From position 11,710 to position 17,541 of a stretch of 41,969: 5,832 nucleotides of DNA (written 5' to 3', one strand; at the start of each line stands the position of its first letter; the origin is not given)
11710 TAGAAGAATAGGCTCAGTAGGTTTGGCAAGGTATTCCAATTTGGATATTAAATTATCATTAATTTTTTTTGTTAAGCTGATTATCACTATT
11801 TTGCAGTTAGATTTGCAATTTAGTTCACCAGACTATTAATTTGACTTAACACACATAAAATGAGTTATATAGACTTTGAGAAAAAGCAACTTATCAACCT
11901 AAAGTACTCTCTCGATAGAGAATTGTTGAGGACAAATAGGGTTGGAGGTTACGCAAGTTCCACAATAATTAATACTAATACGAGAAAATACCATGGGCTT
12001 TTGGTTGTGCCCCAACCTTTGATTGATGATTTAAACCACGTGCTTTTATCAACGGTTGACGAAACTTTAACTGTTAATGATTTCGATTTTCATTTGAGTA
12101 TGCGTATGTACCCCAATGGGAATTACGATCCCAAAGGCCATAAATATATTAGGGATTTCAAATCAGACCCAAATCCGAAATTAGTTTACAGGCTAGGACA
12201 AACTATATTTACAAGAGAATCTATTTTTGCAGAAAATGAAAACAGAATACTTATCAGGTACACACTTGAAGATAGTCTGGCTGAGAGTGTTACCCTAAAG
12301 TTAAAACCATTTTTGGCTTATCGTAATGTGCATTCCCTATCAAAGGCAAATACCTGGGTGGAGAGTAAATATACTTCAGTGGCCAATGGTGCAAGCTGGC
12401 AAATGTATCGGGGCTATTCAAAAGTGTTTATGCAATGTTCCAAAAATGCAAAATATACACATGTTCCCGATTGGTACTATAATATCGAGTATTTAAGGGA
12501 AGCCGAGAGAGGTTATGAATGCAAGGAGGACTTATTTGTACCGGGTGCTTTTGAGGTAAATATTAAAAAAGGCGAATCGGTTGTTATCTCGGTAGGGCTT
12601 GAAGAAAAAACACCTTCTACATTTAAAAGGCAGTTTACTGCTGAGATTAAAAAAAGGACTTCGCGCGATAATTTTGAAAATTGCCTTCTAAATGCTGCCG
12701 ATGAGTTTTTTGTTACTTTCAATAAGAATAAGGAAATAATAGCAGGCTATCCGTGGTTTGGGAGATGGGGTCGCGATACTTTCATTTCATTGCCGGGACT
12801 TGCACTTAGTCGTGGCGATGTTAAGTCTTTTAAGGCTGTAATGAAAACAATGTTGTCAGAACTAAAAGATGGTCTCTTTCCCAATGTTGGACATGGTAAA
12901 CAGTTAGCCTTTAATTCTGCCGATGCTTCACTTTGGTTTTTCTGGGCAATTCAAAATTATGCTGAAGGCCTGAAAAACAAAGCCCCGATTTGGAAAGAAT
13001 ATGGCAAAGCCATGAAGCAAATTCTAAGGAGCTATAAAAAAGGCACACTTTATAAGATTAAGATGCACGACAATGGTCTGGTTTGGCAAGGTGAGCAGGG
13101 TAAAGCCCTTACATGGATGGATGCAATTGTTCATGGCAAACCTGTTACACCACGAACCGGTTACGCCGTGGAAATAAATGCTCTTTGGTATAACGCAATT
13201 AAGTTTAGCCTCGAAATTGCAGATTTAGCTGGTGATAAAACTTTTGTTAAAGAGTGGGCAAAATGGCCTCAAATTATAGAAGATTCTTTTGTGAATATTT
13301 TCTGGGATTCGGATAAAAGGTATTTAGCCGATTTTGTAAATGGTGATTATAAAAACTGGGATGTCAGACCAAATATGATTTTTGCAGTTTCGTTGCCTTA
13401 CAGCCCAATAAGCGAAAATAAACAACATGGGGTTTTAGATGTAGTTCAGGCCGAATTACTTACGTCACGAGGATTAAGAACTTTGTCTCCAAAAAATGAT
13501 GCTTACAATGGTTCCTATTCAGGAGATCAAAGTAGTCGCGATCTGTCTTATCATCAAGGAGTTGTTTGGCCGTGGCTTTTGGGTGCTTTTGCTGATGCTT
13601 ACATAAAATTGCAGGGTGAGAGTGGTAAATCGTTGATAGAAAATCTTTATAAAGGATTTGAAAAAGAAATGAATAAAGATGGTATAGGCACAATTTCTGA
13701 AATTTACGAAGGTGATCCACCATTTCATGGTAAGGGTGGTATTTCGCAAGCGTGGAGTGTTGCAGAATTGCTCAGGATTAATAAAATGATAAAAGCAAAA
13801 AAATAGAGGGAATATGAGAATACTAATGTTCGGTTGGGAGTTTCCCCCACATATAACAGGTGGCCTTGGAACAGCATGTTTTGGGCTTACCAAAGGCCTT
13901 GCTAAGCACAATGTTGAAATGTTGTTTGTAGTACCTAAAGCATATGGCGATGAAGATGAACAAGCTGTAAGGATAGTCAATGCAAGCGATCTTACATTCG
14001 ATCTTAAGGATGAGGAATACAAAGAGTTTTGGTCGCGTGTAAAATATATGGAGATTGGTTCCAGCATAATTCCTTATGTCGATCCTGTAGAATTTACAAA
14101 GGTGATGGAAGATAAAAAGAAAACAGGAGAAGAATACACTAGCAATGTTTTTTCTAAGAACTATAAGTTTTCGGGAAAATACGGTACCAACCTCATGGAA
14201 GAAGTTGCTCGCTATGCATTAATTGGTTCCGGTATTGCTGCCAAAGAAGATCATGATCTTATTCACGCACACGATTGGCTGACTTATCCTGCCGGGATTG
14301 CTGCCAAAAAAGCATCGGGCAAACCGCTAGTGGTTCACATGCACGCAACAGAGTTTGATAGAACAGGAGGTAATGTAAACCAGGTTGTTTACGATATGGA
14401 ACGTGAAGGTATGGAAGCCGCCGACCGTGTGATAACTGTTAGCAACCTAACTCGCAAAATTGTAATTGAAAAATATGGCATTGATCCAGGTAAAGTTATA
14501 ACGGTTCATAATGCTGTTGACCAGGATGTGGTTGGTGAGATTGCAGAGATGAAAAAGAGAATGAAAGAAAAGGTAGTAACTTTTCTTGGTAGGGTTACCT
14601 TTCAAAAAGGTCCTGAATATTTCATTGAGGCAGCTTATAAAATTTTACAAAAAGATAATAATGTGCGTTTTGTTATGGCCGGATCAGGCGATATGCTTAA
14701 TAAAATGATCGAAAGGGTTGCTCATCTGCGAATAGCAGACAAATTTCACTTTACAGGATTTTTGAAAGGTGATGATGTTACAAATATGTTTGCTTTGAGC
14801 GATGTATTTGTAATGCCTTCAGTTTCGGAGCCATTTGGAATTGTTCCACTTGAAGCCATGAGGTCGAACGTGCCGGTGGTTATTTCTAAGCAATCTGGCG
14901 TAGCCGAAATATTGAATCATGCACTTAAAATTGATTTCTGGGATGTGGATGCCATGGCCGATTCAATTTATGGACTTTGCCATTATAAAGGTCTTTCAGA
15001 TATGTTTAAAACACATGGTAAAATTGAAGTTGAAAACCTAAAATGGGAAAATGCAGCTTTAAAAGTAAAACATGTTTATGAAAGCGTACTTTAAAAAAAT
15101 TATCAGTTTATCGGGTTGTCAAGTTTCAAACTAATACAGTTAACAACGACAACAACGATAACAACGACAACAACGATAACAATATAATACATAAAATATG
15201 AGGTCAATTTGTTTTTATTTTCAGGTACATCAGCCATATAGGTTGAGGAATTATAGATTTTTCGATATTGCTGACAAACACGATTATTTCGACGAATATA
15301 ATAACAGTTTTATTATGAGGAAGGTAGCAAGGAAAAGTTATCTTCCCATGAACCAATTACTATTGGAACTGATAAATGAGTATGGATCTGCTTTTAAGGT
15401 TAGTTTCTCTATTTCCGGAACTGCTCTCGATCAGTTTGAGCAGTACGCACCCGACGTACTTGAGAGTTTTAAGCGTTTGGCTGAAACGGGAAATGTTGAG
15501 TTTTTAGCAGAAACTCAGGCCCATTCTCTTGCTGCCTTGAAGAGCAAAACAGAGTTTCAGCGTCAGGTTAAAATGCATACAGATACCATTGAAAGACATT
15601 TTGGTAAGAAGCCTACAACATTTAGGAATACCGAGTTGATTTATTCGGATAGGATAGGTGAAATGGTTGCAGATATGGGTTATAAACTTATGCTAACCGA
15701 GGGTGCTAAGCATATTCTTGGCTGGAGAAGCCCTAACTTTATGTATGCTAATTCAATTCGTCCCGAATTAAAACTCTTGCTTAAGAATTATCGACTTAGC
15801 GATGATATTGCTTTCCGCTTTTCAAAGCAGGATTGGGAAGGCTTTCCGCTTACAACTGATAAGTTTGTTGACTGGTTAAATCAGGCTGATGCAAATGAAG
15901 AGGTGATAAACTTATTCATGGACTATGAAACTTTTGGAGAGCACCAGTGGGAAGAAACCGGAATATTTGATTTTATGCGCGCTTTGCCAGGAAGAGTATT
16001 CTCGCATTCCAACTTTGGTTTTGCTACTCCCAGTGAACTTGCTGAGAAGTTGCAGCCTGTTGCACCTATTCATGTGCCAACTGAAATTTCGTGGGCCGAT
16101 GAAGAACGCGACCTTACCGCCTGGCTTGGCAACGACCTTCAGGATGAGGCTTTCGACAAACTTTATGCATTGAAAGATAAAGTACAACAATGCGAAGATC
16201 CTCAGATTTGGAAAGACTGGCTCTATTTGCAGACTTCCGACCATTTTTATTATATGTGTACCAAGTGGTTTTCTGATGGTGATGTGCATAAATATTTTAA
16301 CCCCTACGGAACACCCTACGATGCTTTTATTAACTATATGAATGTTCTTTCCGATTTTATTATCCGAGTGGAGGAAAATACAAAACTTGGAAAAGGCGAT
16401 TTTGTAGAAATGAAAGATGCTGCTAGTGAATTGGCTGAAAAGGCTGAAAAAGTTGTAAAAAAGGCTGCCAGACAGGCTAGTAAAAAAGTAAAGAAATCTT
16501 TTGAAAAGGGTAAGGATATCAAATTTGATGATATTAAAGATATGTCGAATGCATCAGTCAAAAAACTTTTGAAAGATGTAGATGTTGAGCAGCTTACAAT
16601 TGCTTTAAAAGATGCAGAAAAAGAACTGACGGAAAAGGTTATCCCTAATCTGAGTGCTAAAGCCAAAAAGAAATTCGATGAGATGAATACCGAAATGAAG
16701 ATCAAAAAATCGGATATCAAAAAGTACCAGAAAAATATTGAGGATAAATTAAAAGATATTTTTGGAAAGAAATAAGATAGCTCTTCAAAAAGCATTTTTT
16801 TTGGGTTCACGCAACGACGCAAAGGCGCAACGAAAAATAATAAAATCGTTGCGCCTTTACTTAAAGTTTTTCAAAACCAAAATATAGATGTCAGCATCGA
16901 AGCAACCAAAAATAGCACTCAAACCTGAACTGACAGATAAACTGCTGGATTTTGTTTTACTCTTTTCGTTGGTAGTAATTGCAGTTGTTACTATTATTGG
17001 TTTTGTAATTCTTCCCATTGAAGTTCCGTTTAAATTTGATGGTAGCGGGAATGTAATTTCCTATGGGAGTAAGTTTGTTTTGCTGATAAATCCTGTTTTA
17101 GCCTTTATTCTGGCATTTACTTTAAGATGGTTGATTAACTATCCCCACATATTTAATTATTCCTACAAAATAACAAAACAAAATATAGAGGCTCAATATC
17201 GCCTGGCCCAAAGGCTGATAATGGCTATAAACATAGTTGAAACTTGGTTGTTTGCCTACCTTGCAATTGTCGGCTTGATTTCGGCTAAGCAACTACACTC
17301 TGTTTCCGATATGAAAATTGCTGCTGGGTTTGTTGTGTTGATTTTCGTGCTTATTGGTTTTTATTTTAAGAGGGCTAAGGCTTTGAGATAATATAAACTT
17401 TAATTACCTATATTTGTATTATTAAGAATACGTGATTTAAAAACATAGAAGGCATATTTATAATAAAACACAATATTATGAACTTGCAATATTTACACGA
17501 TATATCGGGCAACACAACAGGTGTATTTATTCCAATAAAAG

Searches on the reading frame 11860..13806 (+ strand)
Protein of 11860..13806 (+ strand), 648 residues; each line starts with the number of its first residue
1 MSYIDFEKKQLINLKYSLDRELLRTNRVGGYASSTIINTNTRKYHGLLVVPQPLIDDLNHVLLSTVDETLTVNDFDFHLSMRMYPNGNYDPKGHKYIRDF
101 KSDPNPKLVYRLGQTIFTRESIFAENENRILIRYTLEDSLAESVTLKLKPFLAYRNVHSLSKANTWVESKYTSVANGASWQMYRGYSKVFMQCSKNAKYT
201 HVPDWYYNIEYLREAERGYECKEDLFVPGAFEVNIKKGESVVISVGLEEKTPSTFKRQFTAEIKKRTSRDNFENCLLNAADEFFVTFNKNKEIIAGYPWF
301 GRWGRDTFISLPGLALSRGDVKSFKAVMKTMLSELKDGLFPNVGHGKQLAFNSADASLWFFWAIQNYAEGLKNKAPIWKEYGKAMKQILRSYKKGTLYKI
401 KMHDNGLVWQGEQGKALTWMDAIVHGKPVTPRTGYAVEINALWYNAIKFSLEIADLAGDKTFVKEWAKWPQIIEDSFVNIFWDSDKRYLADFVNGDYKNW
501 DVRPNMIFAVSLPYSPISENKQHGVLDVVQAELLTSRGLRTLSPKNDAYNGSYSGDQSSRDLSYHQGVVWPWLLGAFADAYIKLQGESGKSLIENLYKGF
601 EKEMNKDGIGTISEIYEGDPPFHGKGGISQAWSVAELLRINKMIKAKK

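Call 37: search_protein_families(library=pfam, proteins=[window:11860-13806:+], max_evalue=0.0001)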
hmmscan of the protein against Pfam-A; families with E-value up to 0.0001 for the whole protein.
window:11860-13806:+ (648 aa): 4 families
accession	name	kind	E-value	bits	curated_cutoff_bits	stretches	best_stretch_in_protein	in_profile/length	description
PF06202.20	GDE_C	-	3.5e-107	358.9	21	1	280-639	3-367/367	Amylo-alpha-1,6-glucosidase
PF12439.13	GDE_N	-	1.2e-72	244.4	27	1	20-241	1-218/219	Glycogen debranching enzyme N terminal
PF22422.2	MGH1-like_GH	-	7.1e-06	26.3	27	1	432-574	168-301/356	Mannosylglycerate hydrolase MGH1-like glycoside hydrolase domain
PF12899.13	Glyco_hydro_100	-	8.9e-06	25.1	23.6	0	546-645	338-433/435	Alkaline and neutral invertase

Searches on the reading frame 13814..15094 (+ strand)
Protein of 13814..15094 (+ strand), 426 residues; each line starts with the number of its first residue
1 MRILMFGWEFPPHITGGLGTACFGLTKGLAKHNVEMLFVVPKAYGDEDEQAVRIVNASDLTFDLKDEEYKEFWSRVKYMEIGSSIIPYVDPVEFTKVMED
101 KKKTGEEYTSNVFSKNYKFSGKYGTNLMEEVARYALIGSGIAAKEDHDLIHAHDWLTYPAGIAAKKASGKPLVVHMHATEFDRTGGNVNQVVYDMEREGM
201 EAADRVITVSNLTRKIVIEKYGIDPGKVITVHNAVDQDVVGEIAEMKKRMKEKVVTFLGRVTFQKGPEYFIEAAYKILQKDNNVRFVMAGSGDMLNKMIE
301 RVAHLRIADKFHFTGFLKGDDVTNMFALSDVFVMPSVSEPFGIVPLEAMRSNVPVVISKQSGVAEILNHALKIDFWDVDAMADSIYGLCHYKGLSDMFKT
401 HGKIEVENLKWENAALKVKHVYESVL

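Call 37: search_protein_families(library=pfam, proteins=[window:13814-15094:+], max_evalue=0.0001)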
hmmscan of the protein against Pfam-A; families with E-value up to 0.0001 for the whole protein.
window:13814-15094:+ (426 aa): 7 families
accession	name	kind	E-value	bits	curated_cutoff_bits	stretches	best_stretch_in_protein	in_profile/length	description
PF00534.26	Glycos_transf_1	-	1.3e-34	119.7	26.4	1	246-390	9-157/172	Glycosyl transferases group 1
PF13692.12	Glyco_trans_1_4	-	4.4e-30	105.2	27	1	253-388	2-139/142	Glycosyl transferases group 1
PF13439.12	Glyco_transf_4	-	7.4e-22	78.6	28.5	1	141-238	67-169/170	Glycosyltransferase Family 4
PF20706.3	GT4-conflict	-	7.2e-19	68.5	26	1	147-371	82-324/385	Family 4 Glycosyltransferase in conflict systems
PF08323.17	Glyco_transf_5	-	2.7e-18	67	22.7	1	2-219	1-226/239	Starch synthase catalytic domain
PF13579.12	Glyco_trans_4_4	-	6.9e-17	62.7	29.7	1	143-233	68-157/158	Glycosyl transferase 4-like domain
PF00982.27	Glyco_transf_20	-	1.5e-06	27.7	32.5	1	312-386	355-434/473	Glycosyltransferase family 20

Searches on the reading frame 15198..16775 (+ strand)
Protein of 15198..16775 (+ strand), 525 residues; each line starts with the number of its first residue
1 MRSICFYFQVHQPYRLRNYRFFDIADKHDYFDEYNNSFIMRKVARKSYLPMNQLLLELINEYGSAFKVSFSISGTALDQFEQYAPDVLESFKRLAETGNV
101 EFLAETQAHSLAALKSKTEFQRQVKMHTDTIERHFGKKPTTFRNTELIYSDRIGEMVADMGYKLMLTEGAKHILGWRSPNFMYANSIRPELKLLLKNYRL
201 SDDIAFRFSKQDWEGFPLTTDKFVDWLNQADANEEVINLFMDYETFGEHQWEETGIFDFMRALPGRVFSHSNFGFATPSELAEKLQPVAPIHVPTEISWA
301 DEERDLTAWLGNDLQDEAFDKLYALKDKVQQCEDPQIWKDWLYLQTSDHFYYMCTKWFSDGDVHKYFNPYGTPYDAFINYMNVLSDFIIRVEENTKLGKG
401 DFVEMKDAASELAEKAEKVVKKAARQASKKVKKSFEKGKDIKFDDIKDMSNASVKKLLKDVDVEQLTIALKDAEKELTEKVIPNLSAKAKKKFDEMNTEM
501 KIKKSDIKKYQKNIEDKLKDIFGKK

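Call 37: search_protein_families(library=pfam, proteins=[window:15198-16775:+], max_evalue=0.0001)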
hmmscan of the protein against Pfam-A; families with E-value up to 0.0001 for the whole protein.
window:15198-16775:+ (525 aa): 3 families
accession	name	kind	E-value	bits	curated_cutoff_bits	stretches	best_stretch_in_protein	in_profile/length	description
PF03065.20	Glyco_hydro_57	-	1.1e-77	261.7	21.2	1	6-293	2-290/291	Glycosyl hydrolase family 57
PF01706.21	FliG_C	-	1.9e-11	44.6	23.3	1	441-519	19-98/108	FliG C-terminal domain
PF01522.26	Polysacc_deac_1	-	1e-06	29.2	23.1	1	83-164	47-123/124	Polysaccharide deacetylase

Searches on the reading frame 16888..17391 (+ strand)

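Call 37: search_protein_families(library=pfam, proteins=[window:16888-17391:+], max_evalue=0.0001)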
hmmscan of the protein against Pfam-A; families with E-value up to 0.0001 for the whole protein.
window:16888-17391:+ (167 aa): 1 family
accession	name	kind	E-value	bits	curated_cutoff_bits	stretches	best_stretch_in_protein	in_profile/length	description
PF07853.16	DUF1648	-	1.4e-06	28.3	28.7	1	28-72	3-48/49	Domain of unknown function (DUF1648)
